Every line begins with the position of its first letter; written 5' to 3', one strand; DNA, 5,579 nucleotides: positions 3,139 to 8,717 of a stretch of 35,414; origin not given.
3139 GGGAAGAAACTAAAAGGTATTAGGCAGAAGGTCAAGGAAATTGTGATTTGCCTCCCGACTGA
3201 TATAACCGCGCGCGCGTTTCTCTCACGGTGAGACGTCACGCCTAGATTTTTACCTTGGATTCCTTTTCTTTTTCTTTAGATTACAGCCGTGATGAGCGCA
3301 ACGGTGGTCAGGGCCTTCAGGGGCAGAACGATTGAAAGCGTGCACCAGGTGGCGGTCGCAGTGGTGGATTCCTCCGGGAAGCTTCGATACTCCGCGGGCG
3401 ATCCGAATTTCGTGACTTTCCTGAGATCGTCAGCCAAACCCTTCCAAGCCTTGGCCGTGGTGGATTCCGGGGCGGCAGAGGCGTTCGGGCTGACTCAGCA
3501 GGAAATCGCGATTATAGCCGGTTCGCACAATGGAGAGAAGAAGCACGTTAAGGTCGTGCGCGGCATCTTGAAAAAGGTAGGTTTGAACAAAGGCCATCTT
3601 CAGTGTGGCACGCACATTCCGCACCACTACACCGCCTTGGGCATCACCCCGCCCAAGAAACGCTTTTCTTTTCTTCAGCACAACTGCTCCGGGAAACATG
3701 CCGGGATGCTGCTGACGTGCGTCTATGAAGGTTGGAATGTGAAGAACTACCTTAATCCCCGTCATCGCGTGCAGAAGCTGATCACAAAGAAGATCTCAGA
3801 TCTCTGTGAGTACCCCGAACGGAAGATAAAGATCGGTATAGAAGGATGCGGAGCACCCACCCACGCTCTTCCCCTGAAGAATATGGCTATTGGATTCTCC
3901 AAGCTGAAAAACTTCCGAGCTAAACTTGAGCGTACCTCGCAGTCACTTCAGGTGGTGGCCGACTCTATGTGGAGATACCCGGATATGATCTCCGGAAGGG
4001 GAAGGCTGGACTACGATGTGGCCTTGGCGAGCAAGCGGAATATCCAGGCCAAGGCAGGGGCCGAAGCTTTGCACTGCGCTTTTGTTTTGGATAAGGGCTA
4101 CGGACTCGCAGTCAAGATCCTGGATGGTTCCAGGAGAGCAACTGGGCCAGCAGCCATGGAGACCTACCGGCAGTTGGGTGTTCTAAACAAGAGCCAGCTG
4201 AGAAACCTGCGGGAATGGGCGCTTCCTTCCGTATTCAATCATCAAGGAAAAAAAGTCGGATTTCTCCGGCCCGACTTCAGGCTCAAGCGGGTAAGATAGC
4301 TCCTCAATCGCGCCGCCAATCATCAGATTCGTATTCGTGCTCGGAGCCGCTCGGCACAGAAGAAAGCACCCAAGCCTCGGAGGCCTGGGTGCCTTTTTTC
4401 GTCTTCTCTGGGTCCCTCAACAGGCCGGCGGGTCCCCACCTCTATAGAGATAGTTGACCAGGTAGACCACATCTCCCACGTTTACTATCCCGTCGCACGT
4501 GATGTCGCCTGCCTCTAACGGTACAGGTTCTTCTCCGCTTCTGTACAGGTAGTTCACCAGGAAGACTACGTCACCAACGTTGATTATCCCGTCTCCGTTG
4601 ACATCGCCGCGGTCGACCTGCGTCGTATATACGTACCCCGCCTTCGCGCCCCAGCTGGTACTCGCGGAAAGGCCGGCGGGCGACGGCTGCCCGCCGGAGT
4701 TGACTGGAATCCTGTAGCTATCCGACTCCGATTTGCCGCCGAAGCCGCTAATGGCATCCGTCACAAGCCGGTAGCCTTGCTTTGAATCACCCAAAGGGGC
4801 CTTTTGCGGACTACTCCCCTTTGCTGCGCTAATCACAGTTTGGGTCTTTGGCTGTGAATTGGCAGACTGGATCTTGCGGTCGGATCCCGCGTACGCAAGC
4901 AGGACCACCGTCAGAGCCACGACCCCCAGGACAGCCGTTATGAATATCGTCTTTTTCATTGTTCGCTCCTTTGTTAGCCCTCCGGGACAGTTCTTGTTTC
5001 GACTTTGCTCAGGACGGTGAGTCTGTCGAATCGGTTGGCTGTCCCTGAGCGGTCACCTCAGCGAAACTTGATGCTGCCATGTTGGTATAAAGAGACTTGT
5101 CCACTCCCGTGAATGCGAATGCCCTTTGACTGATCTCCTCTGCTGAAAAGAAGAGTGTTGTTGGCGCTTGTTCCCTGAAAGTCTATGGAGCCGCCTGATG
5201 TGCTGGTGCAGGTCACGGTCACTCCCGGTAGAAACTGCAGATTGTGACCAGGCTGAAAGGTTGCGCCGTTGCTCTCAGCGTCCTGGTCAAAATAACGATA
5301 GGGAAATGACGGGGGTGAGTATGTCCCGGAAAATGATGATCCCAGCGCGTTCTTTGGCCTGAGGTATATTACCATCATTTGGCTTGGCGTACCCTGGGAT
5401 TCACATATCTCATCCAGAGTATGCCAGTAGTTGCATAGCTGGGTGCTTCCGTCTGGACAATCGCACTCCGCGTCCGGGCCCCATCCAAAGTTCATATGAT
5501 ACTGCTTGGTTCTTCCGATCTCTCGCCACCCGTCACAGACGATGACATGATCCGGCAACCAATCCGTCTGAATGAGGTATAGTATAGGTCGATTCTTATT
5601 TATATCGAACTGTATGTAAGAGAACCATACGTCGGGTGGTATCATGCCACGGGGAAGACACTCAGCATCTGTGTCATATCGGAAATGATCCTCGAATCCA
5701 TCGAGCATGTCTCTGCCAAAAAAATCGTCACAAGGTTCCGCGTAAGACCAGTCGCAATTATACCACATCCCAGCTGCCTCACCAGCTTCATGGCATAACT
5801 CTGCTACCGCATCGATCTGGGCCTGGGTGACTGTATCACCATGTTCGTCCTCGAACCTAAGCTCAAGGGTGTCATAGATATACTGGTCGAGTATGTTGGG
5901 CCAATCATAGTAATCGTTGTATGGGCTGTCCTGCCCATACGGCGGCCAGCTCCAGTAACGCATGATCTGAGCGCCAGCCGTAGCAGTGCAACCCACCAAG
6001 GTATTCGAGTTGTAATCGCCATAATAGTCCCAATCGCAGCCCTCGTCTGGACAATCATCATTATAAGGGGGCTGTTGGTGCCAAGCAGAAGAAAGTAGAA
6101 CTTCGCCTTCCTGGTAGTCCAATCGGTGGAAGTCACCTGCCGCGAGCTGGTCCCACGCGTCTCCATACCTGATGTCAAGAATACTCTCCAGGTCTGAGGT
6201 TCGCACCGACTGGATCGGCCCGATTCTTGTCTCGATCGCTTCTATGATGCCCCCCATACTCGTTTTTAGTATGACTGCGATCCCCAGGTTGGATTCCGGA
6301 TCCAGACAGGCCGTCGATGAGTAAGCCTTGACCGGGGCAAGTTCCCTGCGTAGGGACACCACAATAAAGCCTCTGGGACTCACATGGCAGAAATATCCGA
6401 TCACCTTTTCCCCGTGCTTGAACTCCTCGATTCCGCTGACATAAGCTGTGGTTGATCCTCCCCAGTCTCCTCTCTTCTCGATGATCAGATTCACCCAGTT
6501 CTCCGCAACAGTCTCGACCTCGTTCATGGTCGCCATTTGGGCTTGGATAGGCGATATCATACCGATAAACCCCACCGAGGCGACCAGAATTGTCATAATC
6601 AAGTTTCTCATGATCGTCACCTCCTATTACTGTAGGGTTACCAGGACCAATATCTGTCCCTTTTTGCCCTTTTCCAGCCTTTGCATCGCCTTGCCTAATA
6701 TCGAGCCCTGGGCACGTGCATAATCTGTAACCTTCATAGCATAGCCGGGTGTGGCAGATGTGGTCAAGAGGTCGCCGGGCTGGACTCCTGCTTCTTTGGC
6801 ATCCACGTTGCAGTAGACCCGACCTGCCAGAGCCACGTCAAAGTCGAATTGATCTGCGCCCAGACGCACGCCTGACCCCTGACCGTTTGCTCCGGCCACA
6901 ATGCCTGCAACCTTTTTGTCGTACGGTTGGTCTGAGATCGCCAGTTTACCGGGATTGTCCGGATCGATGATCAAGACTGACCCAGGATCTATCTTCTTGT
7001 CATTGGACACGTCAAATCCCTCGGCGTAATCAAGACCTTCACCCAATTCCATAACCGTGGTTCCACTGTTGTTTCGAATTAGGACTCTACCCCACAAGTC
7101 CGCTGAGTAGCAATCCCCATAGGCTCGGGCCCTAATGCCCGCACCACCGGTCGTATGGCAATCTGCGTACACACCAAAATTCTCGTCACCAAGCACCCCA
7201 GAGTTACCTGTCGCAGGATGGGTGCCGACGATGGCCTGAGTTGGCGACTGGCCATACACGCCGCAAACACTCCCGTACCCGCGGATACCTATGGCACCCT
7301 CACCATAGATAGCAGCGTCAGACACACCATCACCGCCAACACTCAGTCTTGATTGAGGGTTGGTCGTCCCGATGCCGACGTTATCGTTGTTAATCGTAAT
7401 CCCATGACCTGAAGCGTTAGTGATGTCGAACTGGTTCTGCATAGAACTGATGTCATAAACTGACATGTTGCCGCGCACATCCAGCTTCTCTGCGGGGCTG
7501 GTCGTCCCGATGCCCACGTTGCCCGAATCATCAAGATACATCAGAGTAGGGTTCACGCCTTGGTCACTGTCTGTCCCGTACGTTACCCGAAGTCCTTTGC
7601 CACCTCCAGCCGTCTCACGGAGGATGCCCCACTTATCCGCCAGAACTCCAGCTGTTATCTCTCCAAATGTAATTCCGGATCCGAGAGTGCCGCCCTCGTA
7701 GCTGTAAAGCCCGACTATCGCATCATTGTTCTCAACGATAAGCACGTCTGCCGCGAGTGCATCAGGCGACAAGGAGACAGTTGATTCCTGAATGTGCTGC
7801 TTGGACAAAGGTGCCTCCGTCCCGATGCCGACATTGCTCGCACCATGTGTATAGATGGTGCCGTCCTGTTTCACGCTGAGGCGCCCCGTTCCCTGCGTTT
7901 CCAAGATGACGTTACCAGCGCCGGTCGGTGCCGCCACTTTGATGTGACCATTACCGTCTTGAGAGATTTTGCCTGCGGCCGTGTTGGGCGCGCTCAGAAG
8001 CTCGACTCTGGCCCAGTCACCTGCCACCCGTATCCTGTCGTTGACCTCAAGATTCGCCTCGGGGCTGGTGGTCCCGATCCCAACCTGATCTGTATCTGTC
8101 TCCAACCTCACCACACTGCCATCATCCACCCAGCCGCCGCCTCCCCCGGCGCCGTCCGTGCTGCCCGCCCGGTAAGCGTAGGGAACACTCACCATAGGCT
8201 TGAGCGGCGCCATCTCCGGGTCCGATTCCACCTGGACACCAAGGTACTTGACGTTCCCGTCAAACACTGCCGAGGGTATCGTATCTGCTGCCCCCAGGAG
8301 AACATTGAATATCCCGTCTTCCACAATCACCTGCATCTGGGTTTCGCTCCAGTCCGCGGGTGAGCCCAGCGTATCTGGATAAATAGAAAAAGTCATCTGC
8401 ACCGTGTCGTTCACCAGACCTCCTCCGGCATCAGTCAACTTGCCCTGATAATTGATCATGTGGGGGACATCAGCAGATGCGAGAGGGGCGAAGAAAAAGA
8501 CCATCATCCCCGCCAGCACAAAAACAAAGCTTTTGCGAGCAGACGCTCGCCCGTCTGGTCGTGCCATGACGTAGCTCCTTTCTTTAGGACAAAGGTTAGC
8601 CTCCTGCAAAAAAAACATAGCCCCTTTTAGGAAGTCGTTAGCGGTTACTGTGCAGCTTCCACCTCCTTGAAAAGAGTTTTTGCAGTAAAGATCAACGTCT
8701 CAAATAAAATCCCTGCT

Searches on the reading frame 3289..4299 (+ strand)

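Call 43: search_protein_families(library=pfam, proteins=[window:3289-4299:+], max_evalue=0.001)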
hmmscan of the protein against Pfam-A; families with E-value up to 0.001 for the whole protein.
window:3289-4299:+ (336 aa): 1 family
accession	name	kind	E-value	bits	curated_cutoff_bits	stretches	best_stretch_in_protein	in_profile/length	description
PF06089.17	Asparaginase_II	-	6.6e-107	357.6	25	1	7-327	1-321/322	L-asparaginase II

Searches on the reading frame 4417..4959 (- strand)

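Call 9: search_protein_families(library=pfam, proteins=[window:4417-4959:-], max_evalue=0.01)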
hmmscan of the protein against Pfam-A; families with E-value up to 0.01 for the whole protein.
window:4417-4959:- (180 aa): 1 family
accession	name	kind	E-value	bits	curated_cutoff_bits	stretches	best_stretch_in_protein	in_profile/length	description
PF00404.24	Dockerin_1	-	2.9e-09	37.4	22.9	1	118-171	2-56/57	Dockerin type I domain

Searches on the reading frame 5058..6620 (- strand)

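Call 9: search_protein_families(library=pfam, proteins=[window:5058-6620:-], max_evalue=0.01)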
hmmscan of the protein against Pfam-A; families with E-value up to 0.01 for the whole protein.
window:5058-6620:- (520 aa): 1 family
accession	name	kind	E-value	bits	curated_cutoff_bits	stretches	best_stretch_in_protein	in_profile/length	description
PF01640.23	Peptidase_C10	-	1.7e-34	120.2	26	1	180-381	1-187/194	Peptidase C10 family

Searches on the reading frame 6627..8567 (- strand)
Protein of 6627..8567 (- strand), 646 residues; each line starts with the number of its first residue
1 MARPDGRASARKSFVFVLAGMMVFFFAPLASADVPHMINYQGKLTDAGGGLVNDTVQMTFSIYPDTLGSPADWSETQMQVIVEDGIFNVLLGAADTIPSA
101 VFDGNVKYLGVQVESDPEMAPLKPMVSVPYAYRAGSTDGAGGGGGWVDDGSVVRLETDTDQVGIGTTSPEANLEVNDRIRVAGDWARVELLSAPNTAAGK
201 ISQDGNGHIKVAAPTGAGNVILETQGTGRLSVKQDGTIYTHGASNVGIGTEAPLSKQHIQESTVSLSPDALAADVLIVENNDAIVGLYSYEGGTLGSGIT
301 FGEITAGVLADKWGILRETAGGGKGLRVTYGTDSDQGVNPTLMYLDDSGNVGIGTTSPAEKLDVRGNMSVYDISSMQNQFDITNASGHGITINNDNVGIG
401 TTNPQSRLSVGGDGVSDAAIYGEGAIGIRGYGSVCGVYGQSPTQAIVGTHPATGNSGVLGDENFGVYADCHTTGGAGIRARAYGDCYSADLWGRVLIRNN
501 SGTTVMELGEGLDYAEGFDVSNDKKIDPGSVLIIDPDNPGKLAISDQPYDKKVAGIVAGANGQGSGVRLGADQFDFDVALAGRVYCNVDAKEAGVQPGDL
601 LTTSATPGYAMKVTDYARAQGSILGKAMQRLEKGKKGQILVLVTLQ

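Call 9: search_protein_families(library=pfam, proteins=[window:6627-8567:-], max_evalue=0.01)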
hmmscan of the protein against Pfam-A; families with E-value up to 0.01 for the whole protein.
window:6627-8567:- (646 aa): 0 families

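Call 59: search_protein_families(library=ncbifam, proteins=[window:6627-8567:-], max_evalue=0.01)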
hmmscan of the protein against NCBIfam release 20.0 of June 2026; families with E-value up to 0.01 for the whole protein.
window:6627-8567:- (646 aa): 1 family
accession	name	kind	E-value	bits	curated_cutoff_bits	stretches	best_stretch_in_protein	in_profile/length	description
NF053851.1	Bdello_MAT_N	subfamily_domain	1.5e-05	24.8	60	1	23-95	3-76/162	mosaic adhesive trimer family chimeric fiber protein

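Call 60: search_protein_families(library=phrogs, proteins=[window:6627-8567:-], max_evalue=0.01)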
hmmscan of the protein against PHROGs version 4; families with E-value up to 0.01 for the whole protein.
window:6627-8567:- (646 aa): 8 families
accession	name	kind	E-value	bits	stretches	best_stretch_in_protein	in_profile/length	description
phrog_28668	-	unknown function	6.1e-09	37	0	335-370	15-51/153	-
phrog_9942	-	tail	9e-09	34.9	1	343-386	719-759/1178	tail fiber protein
phrog_18345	-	tail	8.6e-07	28.6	1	157-276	439-551/956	tail fiber protein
phrog_5906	-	unknown function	1.1e-06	29.7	0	316-378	9-71/197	-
phrog_9563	-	unknown function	7e-06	27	0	348-377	15-44/85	-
phrog_13535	-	unknown function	0.00055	20.9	0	346-377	13-44/147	-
phrog_26019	-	unknown function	0.0018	16.9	0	342-369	1188-1215/1347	-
phrog_3269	-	tail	0.004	16.8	0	242-368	25-140/689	tail protein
